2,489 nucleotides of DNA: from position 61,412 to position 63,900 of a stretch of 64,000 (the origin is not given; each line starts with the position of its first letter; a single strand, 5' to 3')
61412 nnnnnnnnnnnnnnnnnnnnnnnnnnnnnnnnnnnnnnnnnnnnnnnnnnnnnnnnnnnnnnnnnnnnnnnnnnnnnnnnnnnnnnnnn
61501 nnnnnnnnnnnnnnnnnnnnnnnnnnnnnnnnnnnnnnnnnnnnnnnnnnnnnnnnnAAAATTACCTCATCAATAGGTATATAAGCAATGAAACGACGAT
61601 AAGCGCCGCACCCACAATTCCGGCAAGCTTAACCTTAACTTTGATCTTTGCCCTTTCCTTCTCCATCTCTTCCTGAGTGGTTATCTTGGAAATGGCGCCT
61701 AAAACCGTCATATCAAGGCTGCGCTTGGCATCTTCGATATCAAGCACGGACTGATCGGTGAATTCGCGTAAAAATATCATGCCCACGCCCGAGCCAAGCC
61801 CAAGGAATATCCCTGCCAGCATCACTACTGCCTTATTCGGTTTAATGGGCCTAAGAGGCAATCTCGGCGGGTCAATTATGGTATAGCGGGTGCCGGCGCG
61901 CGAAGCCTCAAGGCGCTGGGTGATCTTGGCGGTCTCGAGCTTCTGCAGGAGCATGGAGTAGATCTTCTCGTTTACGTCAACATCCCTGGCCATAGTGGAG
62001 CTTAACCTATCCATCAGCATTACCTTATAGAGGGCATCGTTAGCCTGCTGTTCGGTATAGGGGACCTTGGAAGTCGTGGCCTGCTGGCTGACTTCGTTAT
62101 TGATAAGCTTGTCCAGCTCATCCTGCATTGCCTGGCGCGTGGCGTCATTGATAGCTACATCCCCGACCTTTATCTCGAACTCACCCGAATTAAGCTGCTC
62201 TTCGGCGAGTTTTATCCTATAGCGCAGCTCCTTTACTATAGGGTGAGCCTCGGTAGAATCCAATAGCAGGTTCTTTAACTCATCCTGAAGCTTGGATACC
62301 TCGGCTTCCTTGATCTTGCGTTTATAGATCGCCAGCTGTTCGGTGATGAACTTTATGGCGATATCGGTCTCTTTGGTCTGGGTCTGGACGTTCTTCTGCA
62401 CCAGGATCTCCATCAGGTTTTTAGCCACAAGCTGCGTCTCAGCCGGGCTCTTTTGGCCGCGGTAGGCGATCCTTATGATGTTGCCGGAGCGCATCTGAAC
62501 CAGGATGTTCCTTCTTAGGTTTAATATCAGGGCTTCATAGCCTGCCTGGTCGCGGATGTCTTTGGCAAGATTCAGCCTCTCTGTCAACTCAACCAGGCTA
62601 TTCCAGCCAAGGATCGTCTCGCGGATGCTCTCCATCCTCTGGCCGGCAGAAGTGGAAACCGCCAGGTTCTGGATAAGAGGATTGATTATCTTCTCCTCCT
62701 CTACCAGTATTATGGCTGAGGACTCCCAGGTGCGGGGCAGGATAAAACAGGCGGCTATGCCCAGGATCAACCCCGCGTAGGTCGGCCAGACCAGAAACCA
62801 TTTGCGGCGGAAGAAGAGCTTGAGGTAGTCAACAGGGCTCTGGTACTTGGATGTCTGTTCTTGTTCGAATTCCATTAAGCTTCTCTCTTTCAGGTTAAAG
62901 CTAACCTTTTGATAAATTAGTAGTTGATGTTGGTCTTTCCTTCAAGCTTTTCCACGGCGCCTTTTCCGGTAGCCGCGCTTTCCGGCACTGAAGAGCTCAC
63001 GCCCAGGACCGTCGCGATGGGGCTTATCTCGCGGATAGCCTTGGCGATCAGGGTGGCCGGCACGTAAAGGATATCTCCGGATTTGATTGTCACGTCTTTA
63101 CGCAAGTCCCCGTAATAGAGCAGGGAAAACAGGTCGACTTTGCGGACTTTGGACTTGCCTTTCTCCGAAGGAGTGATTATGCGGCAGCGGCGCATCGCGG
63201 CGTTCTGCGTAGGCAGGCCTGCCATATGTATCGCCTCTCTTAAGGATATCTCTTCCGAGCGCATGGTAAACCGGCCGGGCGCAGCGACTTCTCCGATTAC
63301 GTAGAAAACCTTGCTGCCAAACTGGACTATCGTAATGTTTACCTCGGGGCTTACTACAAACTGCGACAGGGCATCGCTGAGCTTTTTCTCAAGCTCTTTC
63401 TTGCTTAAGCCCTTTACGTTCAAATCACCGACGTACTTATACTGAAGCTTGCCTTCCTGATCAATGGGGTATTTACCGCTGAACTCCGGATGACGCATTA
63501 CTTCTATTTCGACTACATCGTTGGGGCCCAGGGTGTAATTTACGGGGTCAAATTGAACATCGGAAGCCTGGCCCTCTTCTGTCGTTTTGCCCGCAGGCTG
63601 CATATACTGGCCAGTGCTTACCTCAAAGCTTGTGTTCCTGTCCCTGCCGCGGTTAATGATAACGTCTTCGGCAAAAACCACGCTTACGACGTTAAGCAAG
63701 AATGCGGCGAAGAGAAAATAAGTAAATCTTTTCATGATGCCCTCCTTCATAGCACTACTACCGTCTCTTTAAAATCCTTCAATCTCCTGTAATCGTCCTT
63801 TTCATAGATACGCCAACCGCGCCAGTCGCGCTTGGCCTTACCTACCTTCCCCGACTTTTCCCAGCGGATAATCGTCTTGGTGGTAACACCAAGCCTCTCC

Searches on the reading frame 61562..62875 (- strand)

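Call 14: search_protein_families(library=ncbifam, proteins=[window:61562-62875:-], max_evalue=0.000001)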
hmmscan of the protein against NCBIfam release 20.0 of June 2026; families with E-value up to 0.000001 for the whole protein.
window:61562-62875:- (437 aa): 4 families
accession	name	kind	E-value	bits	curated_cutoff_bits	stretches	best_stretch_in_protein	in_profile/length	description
TIGR03007.1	pepcterm_ChnLen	equivalog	2.8e-62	210.6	278.85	2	192-428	255-493/498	XrtA system polysaccharide chain length determinant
TIGR03017.1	EpsF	equivalog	4e-12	45.6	422.75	1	176-396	219-444/444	chain length determinant protein EpsF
TIGR01006.1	polys_exp_MPA1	subfamily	5.6e-09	35.8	296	0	332-398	158-224/226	CspC family polysaccharide chain length determinant protein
NF008568.0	PRK11519.1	equivalog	1e-07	30.5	1068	1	117-377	211-453/720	tyrosine-protein kinase Wzc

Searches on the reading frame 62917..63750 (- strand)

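Call 14: search_protein_families(library=ncbifam, proteins=[window:62917-63750:-], max_evalue=0.000001)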
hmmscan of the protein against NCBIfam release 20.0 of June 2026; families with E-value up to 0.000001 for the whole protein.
window:62917-63750:- (277 aa): 4 families
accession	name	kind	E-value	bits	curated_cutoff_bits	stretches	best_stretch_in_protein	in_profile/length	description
TIGR03027.2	pepcterm_export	equivalog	1.3e-25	90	180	1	71-233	2-167/169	XrtA/PEP-CTERM system exopolysaccharide export protein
NF011658.0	PRK15078.1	subfamily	8.2e-25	87.3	333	1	51-232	64-251/380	polysaccharide export protein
TIGR03028.1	EpsE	equivalog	9.8e-25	87.3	262.65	1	71-231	1-160/239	polysaccharide export protein EpsE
NF041843.1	EpsY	equivalog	2.5e-07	30.1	320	1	70-203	51-182/211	exopolysaccharide export protein EpsY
